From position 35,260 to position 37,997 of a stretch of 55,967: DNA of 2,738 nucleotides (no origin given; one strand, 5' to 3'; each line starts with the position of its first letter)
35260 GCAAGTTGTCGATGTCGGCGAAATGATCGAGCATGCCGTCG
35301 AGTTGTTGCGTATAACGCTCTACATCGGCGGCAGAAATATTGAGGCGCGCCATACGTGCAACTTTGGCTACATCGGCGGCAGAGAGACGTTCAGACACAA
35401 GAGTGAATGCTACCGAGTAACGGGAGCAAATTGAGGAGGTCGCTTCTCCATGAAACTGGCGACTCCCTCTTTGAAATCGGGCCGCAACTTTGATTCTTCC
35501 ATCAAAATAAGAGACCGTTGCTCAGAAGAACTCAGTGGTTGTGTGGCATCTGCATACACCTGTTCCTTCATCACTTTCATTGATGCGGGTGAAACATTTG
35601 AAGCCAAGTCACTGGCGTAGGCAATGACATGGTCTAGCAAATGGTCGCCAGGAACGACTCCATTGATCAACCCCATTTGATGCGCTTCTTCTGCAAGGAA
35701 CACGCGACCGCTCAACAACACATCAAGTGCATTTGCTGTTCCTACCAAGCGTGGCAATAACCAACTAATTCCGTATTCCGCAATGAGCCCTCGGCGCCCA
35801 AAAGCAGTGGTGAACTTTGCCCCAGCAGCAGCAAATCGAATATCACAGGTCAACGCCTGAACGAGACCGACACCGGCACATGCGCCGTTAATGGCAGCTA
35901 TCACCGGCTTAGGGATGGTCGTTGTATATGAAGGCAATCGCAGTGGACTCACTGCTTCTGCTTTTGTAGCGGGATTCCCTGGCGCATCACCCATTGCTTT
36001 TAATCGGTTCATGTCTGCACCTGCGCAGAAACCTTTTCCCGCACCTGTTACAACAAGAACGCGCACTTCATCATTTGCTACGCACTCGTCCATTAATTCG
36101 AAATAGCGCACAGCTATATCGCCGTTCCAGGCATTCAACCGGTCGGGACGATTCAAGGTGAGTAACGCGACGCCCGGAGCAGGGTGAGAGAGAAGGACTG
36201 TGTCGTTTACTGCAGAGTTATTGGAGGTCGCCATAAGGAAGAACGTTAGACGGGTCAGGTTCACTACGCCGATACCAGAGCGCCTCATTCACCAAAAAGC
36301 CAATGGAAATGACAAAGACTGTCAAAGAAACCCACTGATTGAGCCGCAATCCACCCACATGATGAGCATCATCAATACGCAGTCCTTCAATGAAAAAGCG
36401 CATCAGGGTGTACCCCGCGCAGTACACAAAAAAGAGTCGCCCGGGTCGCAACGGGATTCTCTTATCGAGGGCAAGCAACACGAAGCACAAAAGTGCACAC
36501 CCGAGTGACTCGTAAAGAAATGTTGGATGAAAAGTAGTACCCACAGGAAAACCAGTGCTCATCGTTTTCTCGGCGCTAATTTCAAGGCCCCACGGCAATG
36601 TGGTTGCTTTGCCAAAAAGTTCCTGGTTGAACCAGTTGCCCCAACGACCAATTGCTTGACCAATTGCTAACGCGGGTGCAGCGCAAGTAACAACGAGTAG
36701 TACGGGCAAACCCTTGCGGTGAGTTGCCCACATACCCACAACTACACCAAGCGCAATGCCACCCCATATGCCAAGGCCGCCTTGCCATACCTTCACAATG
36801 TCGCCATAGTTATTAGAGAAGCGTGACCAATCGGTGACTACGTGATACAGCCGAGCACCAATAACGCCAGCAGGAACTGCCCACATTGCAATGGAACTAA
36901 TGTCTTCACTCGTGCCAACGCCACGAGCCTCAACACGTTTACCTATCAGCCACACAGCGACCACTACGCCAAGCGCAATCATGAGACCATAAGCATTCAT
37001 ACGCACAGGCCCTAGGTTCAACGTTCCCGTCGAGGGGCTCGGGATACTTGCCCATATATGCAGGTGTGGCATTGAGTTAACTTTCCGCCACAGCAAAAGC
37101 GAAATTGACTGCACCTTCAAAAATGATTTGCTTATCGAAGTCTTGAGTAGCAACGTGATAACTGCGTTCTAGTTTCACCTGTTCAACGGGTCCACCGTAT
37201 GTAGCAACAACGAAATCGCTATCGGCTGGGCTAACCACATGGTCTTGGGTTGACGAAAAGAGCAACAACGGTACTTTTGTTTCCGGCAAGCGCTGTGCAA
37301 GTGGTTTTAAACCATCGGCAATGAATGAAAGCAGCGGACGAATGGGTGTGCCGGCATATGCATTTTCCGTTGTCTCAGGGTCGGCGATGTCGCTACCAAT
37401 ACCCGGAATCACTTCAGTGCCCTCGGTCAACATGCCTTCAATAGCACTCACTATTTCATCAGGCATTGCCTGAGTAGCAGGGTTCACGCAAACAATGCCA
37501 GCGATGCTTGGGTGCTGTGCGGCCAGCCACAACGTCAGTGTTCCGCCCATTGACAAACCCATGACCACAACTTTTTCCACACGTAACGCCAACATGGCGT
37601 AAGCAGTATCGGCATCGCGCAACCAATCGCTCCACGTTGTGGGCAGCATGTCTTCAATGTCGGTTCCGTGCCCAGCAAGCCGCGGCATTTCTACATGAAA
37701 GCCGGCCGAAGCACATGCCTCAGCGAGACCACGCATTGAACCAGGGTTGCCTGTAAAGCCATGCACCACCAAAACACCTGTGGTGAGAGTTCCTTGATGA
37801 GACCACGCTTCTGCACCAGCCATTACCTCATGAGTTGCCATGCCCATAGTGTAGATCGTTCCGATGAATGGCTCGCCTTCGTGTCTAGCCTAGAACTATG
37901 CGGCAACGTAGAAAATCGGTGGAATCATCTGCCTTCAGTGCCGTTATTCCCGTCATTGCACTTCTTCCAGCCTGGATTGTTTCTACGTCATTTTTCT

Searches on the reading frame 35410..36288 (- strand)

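Call 8: search_protein_families(library=pfam, proteins=[window:35410-36288:-], max_evalue=0.01)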
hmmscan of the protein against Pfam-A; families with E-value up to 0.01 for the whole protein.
window:35410-36288:- (292 aa): 2 families
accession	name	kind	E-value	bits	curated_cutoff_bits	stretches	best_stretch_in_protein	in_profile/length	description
PF00378.25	ECH_1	-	3.3e-49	167.9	27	1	39-287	5-248/251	Enoyl-CoA hydratase/isomerase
PF16113.10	ECH_2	-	3.4e-26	93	27.2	1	41-217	2-177/335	Enoyl-CoA hydratase/isomerase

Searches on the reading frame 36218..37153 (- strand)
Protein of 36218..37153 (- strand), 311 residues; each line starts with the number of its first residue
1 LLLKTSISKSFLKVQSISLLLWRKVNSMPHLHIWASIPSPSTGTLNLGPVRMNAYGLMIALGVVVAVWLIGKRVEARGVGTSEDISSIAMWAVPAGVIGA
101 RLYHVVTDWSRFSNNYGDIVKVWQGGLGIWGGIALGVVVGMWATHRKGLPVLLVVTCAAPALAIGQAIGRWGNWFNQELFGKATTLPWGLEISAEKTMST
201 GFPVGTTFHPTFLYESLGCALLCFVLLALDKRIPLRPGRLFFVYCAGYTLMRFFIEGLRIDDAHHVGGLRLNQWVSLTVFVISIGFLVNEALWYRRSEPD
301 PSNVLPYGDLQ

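Call 8: search_protein_families(library=pfam, proteins=[window:36218-37153:-], max_evalue=0.01)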
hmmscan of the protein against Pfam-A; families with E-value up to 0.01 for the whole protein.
window:36218-37153:- (311 aa): 1 family
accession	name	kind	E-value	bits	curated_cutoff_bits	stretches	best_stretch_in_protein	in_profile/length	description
PF01790.23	LGT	-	2.8e-66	223.7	24.9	1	45-288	4-239/240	Prolipoprotein diacylglyceryl transferase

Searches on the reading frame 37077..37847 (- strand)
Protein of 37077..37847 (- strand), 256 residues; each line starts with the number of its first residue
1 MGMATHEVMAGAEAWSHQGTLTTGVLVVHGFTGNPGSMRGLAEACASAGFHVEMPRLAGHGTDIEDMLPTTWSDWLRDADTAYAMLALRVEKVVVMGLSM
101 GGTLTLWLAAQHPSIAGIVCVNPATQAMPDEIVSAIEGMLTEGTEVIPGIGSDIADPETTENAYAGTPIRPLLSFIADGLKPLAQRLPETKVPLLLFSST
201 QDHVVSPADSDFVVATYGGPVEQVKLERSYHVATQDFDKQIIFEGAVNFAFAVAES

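Call 8: search_protein_families(library=pfam, proteins=[window:37077-37847:-], max_evalue=0.01)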
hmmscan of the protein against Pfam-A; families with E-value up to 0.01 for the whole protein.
window:37077-37847:- (256 aa): 9 families
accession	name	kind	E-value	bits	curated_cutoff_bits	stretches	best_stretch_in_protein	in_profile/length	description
PF12146.15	Hydrolase_4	-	6.1e-20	72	27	1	25-231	7-232/239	Serine aminopeptidase, S33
PF00561.26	Abhydrolase_1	-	2e-19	70.7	25.8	1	25-130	3-110/245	alpha/beta hydrolase fold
PF12697.13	Abhydrolase_6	-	1.7e-13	52.2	26.3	1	25-233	1-206/217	Alpha/beta hydrolase family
PF12740.14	PETase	-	1e-05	25.5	28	1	22-125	54-159/263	PET hydrolase-like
PF01738.24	DLH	-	1.3e-05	25.3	21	1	22-125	13-131/217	Dienelactone hydrolase family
PF00326.27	Peptidase_S9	-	0.00015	21.8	22.6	1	74-128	47-102/213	Prolyl oligopeptidase family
PF08840.17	BAAT_C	-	0.0014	19.2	20.9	1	91-136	22-67/210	BAAT / Acyl-CoA thioester hydrolase C terminal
PF00756.26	Esterase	-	0.0023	18.2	22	1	91-114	115-138/251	Putative esterase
PF07859.19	Abhydrolase_3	-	0.006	16.8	25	0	76-127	59-112/210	alpha/beta hydrolase fold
